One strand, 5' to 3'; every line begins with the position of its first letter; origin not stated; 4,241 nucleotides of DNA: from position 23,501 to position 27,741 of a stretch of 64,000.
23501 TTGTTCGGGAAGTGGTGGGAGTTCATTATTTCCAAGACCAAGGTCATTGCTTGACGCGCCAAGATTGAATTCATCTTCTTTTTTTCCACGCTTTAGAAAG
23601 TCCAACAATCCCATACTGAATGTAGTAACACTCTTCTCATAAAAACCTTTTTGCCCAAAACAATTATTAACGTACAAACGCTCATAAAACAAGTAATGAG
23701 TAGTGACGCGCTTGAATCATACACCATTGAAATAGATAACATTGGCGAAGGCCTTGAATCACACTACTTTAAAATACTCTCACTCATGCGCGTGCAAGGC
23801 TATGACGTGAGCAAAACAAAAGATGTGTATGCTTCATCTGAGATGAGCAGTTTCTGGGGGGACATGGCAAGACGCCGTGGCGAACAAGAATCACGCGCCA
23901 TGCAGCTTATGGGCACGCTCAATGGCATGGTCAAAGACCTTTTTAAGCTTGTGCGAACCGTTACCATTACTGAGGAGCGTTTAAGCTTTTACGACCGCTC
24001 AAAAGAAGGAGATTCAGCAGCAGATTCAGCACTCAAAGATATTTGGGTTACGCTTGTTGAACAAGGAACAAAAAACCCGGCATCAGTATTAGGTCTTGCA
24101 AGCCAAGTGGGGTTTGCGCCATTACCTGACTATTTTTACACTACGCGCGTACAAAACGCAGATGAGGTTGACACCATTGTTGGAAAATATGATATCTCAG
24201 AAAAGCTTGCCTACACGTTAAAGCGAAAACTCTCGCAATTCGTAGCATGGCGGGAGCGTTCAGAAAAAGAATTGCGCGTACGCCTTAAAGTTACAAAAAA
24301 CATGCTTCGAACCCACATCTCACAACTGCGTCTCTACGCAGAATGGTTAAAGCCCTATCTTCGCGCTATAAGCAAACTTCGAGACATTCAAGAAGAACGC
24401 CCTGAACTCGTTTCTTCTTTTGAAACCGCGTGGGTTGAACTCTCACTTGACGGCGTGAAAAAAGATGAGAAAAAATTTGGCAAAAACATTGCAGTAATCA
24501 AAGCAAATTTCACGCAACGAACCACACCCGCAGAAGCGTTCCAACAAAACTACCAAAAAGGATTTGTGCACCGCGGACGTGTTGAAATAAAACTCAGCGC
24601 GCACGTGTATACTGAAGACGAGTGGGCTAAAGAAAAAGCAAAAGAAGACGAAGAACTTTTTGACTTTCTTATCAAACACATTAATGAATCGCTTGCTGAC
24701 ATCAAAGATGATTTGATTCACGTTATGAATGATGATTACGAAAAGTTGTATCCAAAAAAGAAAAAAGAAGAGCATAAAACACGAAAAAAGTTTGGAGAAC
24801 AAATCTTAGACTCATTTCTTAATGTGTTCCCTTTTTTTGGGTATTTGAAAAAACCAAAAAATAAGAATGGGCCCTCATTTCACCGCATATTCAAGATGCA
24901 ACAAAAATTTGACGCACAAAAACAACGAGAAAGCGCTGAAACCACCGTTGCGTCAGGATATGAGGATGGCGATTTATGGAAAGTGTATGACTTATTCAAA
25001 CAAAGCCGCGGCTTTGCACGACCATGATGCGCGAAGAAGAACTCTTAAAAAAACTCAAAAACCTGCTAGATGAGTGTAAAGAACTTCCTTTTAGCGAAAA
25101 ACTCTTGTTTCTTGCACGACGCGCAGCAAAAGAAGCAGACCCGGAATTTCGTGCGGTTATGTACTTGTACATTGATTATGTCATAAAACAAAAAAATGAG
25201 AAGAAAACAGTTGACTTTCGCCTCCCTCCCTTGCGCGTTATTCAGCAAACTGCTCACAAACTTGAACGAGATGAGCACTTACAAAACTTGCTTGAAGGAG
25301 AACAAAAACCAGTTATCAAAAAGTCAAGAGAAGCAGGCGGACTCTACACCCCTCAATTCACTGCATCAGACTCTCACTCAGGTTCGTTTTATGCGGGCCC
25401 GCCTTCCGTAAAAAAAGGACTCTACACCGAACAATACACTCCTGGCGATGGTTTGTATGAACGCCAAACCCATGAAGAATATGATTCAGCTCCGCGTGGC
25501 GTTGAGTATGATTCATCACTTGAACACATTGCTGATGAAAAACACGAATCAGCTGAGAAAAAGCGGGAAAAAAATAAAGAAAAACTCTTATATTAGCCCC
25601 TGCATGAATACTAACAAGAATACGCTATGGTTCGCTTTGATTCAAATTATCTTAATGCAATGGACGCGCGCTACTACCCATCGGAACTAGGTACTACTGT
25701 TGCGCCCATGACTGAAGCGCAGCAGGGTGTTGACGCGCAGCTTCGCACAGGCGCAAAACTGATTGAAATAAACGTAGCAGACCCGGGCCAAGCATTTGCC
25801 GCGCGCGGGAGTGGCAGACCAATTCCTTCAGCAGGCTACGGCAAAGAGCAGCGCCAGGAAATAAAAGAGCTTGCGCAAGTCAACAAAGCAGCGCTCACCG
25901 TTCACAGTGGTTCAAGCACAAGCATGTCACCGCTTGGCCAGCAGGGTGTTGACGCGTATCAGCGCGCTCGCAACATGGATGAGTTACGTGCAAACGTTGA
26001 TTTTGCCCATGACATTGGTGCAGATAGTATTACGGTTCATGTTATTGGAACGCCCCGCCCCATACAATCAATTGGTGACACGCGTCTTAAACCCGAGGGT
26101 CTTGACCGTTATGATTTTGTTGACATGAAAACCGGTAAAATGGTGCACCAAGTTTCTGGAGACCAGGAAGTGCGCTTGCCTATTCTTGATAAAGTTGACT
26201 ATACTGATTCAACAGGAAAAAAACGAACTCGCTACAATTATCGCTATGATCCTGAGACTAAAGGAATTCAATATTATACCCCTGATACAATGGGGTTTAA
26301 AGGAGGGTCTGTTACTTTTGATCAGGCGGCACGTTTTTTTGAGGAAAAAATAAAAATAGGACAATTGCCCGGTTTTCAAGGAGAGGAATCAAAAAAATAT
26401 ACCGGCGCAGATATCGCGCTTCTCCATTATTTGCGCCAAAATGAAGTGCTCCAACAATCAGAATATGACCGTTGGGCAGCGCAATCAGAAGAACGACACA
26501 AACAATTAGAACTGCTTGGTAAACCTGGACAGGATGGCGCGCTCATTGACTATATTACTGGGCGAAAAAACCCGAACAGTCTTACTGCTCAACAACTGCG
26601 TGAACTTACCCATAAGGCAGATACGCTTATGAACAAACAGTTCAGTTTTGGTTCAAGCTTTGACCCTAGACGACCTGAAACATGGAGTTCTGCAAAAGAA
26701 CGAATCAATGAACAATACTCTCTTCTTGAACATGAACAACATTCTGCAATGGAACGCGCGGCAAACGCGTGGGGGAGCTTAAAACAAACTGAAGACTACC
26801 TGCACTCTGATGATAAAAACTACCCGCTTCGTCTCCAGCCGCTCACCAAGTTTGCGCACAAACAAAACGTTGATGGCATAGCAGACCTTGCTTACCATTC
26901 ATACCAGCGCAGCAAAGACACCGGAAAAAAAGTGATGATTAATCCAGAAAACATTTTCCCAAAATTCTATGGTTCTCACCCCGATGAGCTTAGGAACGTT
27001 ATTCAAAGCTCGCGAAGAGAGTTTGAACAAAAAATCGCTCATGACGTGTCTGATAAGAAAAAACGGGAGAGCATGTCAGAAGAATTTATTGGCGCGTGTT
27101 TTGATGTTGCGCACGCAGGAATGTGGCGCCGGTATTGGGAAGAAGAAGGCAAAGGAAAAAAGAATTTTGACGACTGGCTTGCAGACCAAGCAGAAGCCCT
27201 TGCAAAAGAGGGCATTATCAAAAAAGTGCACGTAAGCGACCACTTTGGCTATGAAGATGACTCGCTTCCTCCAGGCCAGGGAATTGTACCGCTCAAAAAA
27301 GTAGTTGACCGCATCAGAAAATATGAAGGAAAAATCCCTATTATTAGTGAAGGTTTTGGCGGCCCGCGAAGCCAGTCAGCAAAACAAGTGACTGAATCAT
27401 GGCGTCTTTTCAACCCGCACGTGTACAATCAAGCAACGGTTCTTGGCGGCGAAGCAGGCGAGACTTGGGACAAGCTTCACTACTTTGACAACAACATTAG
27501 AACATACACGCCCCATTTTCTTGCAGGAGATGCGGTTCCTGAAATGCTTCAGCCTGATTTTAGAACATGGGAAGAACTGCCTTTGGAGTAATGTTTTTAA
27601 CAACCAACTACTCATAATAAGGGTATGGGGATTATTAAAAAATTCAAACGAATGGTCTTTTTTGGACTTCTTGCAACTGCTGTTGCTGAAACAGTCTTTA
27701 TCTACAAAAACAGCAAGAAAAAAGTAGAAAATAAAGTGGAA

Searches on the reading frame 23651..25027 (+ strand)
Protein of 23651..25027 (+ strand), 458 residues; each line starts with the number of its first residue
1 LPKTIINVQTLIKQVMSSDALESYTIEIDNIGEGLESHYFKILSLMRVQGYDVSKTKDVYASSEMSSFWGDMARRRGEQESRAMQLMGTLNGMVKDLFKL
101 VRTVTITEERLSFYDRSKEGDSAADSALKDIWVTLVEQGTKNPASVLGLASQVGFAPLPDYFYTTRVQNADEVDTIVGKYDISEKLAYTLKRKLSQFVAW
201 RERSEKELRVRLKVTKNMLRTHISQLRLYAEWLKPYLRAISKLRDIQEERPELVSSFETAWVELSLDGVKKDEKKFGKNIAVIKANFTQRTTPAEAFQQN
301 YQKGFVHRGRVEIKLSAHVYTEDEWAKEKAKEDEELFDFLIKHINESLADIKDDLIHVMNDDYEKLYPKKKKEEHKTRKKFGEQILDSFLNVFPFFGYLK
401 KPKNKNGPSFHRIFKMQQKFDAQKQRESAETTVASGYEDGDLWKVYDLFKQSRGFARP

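Call 3: search_protein_families(library=pfam, proteins=[window:23651-25027:+], max_evalue=0.1)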
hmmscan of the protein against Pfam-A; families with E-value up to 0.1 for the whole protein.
window:23651-25027:+ (458 aa): 0 families

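Call 48: search_solved_structures(query=A4, max_evalue=5, show_alignments=1)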
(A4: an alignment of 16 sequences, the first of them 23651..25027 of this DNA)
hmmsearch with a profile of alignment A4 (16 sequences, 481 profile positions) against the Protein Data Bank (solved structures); distinct sequences matched with E-value up to 5: 2.
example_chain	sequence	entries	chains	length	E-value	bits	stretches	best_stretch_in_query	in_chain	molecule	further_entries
5le2_A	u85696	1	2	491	0.11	14.6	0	341-389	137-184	DDD_D12_15_D12_15_D12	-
8a3w_G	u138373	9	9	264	0.31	13.1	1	347-419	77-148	60S ribosomal protein L7a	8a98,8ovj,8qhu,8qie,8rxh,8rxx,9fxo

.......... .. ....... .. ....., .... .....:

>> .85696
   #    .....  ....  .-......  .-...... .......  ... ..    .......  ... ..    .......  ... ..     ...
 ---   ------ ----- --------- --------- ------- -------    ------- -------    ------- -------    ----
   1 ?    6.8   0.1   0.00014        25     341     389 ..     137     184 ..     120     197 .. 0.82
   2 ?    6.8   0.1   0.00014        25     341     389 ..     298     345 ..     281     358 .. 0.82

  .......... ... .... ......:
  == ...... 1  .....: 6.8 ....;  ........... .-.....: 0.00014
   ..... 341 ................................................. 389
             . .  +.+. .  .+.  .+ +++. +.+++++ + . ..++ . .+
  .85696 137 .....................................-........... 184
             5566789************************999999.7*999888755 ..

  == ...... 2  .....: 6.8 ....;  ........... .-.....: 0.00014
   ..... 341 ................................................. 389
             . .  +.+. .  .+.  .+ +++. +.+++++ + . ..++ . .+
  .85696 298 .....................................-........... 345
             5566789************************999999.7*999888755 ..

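Call 56: search_protein_families(library=pfam, alignment_id=A4, max_evalue=0.05)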
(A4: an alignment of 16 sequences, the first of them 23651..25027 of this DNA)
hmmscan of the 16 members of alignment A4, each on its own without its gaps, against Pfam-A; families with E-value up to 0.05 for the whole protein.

A. member 1, window:23651-25027:+ (458 aa): 0 families

B. families by the number of members that match (of 16 scanned): 8 families
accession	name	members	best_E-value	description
PF09969.14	DUF2203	1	0.005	Uncharacterized conserved protein (DUF2203)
PF18548.6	MetOD2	1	0.0086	Metanogen output domain 2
PF17011.10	DUF5093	1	0.025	Domain of unknown function (DUF5093)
PF01519.22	DUF16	1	0.031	Protein of unknown function DUF16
PF02607.22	B12-binding_2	1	0.04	B12 binding domain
PF06148.17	COG2_N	1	0.044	COG2 N-terminal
PF16746.10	BAR_3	1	0.048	BAR domain of APPL family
PF13047.11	DUF3907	1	0.05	Protein of unknown function (DUF3907)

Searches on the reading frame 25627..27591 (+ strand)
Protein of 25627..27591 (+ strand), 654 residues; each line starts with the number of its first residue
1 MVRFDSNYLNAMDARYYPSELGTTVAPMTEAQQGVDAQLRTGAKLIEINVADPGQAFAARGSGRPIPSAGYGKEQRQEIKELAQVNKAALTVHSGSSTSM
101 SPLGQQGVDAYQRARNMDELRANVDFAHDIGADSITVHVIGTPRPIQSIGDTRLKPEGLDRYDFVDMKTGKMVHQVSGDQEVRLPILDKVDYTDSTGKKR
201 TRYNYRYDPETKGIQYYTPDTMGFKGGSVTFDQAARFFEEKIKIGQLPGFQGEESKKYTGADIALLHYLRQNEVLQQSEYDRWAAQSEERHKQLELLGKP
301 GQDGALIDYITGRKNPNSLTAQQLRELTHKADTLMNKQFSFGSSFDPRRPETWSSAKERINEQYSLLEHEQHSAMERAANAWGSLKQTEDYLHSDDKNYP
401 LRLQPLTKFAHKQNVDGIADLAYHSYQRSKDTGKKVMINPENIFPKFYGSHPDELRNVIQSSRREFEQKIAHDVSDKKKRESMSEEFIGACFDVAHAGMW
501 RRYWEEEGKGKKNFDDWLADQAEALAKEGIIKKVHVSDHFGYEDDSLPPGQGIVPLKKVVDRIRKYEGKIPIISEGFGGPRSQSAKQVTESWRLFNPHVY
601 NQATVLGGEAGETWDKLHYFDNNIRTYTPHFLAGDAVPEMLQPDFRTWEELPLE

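Call 3: search_protein_families(library=pfam, proteins=[window:25627-27591:+], max_evalue=0.1)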
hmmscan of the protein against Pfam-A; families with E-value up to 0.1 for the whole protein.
window:25627-27591:+ (654 aa): 2 families
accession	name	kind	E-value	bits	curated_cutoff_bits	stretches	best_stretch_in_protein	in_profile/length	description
PF01261.30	AP_endonuc_2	-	6.6e-12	46.1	31.1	2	486-587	151-241/249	Xylose isomerase-like TIM barrel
PF18137.7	ORC_WH_C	-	0.061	13.9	26.4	0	384-502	7-120/133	Origin recognition complex winged helix C-terminal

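Call 47: search_solved_structures(query=A3, max_evalue=1, show_alignments=2)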
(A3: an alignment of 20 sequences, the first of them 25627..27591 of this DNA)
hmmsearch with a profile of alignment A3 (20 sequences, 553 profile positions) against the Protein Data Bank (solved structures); distinct sequences matched with E-value up to 1: 36.
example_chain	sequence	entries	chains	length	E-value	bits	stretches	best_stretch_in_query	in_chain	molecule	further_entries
3wqo_A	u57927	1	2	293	5.1e-19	72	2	388-478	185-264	Uncharacterized protein MJ1311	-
7x7w_A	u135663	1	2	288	7.4e-05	25.3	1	448-487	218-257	D-PSICOSE 3-EPIMERASE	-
3vnk_A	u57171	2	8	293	0.00043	22.8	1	40-116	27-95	Xylose isomerase domain protein TIM barrel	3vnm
3vni_A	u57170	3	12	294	0.00043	22.7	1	40-116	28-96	Xylose isomerase domain protein TIM barrel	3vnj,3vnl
7e9w_A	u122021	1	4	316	0.00055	22.4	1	40-115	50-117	D-psicose 3-epimerase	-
2ou4_A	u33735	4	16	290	0.027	16.8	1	445-480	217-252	D-tagatose 3-epimerase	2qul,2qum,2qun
4xsl_A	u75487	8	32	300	0.028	16.8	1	445-480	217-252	D-tagatose 3-epimerase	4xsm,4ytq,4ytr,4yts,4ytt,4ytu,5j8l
8g4k_A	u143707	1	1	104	0.03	16.7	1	251-341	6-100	5HCS_TGFBR2_1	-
4q7i_A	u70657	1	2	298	0.036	16.4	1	445-479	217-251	D-tagatose 3-epimerase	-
4pgl_A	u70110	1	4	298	0.038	16.3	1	445-479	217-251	D-tagatose 3-epimerase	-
4pfh_A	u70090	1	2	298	0.048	16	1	445-479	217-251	D-tagatose 3-epimerase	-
7erm_A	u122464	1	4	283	0.11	14.8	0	447-486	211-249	D-tagatose 3-epimerase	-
7ern_A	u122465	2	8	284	0.11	14.7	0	447-486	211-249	D-tagatose 3-epimerase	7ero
3cqh_A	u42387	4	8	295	0.14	14.5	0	429-479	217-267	L-ribulose-5-phosphate 3-epimerase ulaE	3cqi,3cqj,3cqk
4kw2_A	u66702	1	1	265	0.16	14.2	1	381-474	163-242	Uncharacterized protein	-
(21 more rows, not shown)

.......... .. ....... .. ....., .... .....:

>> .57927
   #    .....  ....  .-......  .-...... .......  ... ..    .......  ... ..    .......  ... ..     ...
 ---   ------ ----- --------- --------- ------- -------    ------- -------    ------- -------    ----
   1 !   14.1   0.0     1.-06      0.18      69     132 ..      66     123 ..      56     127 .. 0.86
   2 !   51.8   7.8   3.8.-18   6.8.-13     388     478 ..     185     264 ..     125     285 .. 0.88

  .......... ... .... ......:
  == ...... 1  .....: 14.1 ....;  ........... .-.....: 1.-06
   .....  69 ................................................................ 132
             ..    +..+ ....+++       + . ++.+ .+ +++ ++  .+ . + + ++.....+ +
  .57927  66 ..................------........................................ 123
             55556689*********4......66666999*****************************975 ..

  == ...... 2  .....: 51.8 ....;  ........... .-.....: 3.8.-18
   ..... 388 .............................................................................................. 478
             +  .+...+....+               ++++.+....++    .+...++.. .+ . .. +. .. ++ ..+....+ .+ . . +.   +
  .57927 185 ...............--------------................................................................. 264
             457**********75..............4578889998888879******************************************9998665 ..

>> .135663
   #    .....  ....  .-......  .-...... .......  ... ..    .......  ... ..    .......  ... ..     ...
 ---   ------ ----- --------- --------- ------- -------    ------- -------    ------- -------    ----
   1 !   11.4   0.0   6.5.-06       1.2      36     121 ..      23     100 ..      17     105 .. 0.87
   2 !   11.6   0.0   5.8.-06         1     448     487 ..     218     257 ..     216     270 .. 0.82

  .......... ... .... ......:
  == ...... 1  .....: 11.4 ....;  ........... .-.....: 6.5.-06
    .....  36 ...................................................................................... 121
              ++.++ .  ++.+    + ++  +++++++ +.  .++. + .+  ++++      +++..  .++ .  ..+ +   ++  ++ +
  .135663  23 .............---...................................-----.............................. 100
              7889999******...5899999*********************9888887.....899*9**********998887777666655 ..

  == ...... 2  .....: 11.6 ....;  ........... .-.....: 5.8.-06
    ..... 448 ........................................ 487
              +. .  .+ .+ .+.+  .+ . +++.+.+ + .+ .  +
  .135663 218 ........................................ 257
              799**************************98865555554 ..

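Call 55: search_protein_families(library=pfam, alignment_id=A3, max_evalue=0.01)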
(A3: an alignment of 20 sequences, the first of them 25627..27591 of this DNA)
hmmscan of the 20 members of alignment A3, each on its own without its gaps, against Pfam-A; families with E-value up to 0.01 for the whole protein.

A. member 1, window:25627-27591:+ (654 aa): 1 family
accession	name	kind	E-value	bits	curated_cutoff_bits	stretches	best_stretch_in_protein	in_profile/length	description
PF01261.30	AP_endonuc_2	-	6.6e-12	46.1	31.1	2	486-587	151-241/249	Xylose isomerase-like TIM barrel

B. families by the number of members that match (of 20 scanned): 6 families
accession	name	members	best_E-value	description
PF01261.30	AP_endonuc_2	20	5.8e-23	Xylose isomerase-like TIM barrel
PF09999.14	DUF2240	1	0.0015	Uncharacterized protein conserved in archaea (DUF2240)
PF05755.17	REF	1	0.0018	Rubber elongation factor protein (REF)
PF01442.23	Apolipoprotein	1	0.0035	Apolipoprotein A1/A4/E domain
PF04062.19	P21-Arc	1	0.0082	ARP2/3 complex ARPC3 (21 kDa) subunit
PF20492.3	ERM_helical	1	0.0097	Ezrin/radixin/moesin, alpha-helical domain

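Call 65: search_protein_families(library=ncbifam, alignment_id=A3, max_evalue=0.1)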
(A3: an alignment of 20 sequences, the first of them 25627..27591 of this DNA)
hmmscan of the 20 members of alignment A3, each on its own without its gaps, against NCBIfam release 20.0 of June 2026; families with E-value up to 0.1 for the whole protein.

A. member 1, window:25627-27591:+ (654 aa): 2 families
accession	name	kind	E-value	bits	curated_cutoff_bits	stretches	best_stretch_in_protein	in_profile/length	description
TIGR01130.1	ER_PDI_fam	subfamily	0.0046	16.5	344.25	1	304-486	98-284/476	protein disulfide-isomerase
NF009688.0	PRK13209.1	subfamily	0.058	12.4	317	0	522-596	200-274/286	L-ribulose-5-phosphate 3-epimerase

B. families by the number of members that match (of 20 scanned): 27 families (the first 25 are shown)
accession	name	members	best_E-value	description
NF007360.0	PRK09856.1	10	3.2e-07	fructoselysine 3-epimerase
NF041277.1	coba_remo_CbiR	8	1.4e-06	cobamide remodeling phosphodiesterase CbiR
NF009688.0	PRK13209.1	8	0.00026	L-ribulose-5-phosphate 3-epimerase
NF051856.1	PsicseEpim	6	0.0036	D-psicose 3-epimerase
TIGR00587.1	nfo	3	3.8e-05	deoxyribonuclease IV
TIGR03234.1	OH-pyruv-isom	3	8.3e-05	hydroxypyruvate isomerase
TIGR00542.1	hxl6Piso_put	2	0.0027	L-ribulose-5-phosphate 3-epimerase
NF041099.2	keto_glucon_epim_IolO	2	0.0056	5-keto-L-gluconate epimerase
TIGR01130.1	ER_PDI_fam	1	0.0046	protein disulfide-isomerase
NF008923.0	PRK12284.1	1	0.0075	tryptophan--tRNA ligase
NF040697.1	VPA1267_fam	1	0.0087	VPA1267 family protein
TIGR04379.1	myo_inos_iolE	1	0.012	myo-inosose-2 dehydratase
NF009689.0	PRK13210.1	1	0.012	L-ribulose-5-phosphate 3-epimerase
NF005744.0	PRK07568.1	1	0.015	pyridoxal phosphate-dependent aminotransferase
NF043079.1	MMSYN1_0167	1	0.015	oligopeptide ABC transporter ATP-binding protein OppD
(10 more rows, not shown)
